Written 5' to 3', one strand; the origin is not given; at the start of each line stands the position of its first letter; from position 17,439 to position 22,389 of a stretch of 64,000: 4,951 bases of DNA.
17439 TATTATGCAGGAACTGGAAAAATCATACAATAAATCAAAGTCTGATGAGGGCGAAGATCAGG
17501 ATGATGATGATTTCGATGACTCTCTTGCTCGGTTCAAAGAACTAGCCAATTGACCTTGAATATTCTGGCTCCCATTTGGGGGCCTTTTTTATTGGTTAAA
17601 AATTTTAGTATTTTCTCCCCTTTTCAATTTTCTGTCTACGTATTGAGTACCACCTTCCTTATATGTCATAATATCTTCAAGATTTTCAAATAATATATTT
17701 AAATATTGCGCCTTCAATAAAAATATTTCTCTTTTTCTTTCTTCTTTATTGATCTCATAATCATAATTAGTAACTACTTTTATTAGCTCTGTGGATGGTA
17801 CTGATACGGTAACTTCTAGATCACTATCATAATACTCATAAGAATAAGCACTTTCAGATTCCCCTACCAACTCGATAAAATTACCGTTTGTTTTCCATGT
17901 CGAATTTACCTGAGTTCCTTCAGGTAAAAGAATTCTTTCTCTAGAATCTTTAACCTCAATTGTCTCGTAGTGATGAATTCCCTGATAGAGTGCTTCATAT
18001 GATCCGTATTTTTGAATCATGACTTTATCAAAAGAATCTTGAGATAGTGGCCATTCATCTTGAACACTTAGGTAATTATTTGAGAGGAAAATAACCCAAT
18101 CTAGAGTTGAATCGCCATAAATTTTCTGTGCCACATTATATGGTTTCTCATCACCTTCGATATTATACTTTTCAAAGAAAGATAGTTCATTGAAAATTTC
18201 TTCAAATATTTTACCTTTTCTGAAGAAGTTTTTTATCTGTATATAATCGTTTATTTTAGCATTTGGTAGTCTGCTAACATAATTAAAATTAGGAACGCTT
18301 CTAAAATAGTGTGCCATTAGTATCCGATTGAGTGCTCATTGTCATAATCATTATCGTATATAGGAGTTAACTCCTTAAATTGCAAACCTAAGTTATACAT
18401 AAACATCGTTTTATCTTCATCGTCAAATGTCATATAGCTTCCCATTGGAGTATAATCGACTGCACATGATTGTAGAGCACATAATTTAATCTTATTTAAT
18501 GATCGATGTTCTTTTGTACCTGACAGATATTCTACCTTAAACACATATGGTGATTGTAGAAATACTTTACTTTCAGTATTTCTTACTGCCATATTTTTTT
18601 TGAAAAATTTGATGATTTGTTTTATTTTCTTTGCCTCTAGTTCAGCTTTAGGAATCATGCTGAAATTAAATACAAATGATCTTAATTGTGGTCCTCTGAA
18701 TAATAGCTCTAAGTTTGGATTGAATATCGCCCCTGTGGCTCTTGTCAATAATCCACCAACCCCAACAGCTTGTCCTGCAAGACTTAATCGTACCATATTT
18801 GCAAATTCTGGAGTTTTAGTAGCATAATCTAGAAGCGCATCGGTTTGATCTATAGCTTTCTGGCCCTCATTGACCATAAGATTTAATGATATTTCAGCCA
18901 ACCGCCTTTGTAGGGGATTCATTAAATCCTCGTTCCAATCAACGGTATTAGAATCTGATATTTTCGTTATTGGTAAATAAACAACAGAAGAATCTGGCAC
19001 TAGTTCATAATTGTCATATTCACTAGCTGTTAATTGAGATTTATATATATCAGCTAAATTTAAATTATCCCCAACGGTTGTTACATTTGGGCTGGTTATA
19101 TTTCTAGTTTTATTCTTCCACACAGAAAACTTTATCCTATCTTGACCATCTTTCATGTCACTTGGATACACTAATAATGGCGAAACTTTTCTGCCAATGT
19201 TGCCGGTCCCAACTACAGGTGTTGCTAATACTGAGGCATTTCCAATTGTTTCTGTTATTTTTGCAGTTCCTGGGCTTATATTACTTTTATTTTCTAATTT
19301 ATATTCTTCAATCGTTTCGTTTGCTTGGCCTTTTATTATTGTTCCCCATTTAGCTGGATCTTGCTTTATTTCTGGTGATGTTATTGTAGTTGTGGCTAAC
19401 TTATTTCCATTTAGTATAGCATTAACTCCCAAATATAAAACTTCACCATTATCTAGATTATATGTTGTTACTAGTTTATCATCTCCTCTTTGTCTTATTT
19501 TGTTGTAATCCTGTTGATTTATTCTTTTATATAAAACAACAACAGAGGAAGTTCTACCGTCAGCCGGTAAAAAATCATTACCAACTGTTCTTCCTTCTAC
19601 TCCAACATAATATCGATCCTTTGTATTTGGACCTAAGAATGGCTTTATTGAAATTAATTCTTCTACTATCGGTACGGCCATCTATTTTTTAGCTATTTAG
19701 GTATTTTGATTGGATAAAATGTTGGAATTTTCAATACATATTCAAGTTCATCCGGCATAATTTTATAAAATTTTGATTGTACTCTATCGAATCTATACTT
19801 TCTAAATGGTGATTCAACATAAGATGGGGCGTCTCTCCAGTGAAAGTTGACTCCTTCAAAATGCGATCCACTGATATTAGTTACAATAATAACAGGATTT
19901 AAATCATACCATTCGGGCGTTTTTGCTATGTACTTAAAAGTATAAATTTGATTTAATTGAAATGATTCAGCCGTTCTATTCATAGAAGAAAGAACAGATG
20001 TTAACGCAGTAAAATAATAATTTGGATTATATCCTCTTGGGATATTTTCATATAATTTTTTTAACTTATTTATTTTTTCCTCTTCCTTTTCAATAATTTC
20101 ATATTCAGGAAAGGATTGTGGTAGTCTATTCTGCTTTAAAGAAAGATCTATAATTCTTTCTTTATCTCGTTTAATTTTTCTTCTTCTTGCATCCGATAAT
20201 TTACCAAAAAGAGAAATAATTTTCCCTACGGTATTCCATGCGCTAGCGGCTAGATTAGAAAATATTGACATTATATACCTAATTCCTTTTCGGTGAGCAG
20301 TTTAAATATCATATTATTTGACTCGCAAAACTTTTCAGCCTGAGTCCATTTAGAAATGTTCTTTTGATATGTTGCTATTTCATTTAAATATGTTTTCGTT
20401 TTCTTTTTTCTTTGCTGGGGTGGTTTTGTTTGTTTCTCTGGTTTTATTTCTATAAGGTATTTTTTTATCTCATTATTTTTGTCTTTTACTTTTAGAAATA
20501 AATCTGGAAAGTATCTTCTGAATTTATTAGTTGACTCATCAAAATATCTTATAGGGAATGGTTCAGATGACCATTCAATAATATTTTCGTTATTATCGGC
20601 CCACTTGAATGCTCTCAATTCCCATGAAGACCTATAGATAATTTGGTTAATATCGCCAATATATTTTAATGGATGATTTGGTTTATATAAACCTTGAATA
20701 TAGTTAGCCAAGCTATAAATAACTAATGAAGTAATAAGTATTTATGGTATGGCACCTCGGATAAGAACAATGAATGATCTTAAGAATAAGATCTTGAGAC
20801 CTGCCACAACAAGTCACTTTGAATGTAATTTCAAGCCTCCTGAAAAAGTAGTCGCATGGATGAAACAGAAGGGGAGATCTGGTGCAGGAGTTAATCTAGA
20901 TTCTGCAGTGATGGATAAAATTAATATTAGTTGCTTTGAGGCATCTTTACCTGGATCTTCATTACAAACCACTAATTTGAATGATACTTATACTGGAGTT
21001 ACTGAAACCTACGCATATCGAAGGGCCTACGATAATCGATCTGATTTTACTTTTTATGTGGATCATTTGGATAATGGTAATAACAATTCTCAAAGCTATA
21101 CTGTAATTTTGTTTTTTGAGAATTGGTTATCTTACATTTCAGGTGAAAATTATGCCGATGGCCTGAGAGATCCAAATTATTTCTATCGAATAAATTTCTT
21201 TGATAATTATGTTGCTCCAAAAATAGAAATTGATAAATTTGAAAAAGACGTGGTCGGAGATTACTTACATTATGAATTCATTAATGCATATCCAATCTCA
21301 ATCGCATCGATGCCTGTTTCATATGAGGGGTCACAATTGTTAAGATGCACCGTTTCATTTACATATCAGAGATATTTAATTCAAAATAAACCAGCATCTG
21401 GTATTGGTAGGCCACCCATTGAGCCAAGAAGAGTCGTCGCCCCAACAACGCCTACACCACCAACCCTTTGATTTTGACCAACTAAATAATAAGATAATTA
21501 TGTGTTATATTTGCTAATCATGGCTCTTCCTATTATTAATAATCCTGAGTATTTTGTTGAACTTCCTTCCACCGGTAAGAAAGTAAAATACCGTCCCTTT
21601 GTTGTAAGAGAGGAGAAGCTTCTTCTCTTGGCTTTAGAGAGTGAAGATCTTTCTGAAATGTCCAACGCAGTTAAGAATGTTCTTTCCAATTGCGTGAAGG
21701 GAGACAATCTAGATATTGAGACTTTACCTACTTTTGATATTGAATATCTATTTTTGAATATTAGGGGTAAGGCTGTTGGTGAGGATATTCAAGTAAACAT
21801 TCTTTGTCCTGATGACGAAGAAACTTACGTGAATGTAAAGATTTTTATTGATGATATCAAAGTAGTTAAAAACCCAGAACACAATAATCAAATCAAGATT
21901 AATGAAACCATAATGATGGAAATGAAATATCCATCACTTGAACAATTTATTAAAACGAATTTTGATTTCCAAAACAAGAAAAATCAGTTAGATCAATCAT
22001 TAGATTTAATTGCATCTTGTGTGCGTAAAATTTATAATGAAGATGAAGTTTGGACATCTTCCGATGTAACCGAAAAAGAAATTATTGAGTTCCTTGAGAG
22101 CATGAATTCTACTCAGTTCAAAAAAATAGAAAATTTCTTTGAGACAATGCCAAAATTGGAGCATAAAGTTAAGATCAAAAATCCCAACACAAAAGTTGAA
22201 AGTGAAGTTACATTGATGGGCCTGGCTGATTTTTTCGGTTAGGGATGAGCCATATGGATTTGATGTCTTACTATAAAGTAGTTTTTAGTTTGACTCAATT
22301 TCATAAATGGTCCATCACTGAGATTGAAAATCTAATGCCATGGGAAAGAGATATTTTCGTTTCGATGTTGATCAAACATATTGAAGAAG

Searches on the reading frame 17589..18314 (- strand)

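Call 88: search_protein_families(library=pfam, proteins=[window:17589-18314:-], max_evalue=0.001)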
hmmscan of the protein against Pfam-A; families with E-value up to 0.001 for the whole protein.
window:17589-18314:- (241 aa): 1 family
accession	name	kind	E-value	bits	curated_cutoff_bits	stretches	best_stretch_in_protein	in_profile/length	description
PF11246.14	Phage_gp53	-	6.7e-09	36.2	21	1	12-117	11-115/200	Base plate wedge protein 53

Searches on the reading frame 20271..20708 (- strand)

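Call 88: search_protein_families(library=pfam, proteins=[window:20271-20708:-], max_evalue=0.001)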
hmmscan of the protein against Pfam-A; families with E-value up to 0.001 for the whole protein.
window:20271-20708:- (145 aa): 1 family
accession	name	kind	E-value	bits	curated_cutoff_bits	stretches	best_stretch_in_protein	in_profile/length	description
PF08722.17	Tn7_TnsA-like_N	-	9.6e-23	81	26.5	1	40-140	1-85/85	TnsA-like endonuclease N terminal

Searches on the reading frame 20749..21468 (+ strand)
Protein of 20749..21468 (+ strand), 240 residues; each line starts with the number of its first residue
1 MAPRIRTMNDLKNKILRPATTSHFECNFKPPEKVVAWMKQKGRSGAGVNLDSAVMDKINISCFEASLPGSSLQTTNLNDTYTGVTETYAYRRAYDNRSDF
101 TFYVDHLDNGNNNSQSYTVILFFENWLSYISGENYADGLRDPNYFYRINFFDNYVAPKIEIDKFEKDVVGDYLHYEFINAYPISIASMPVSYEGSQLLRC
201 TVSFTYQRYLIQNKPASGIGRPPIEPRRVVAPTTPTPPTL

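Call 7: search_protein_families(library=pfam, proteins=[window:20749-21468:+], max_evalue=0.01)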
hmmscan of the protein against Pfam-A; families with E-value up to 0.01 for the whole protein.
window:20749-21468:+ (240 aa): 1 family
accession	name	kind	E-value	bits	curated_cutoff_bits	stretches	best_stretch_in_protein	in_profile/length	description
PF23849.1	Phage_TTP_2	-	1.1e-10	42.2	27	1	55-213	21-172/177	Phage tail tube protein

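Call 8: search_protein_families(library=phrogs, proteins=[window:20749-21468:+], max_evalue=0.001)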
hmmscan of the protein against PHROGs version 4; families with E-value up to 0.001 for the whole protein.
window:20749-21468:+ (240 aa): 1 family
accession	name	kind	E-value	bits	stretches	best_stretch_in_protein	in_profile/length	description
phrog_45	-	tail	3e-24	86.9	1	7-215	77-258/350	tail tube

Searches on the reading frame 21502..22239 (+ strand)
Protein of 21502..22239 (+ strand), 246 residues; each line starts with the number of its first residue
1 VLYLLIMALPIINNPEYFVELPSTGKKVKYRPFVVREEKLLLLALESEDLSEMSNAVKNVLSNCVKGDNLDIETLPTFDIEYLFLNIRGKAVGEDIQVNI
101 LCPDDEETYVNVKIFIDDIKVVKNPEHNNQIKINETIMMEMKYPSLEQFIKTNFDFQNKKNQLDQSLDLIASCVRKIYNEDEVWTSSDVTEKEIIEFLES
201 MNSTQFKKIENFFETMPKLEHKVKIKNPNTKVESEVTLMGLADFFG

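Call 7: search_protein_families(library=pfam, proteins=[window:21502-22239:+], max_evalue=0.01)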
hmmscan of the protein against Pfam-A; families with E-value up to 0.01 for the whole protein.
window:21502-22239:+ (246 aa): 2 families
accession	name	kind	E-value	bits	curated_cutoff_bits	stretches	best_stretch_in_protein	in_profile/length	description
PF12322.14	T4_baseplate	-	1e-71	241.6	24.5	1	15-245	2-218/219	T4 bacteriophage base plate protein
PF03433.18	EspA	-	0.0021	18.4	23.4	0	47-86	62-101/180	EspA-like secreted protein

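Call 8: search_protein_families(library=phrogs, proteins=[window:21502-22239:+], max_evalue=0.001)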
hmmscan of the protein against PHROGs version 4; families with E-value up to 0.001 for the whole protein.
window:21502-22239:+ (246 aa): 1 family
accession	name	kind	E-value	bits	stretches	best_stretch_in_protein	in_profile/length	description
phrog_150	-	tail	8.8e-73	246.1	1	7-245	5-232/282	baseplate hub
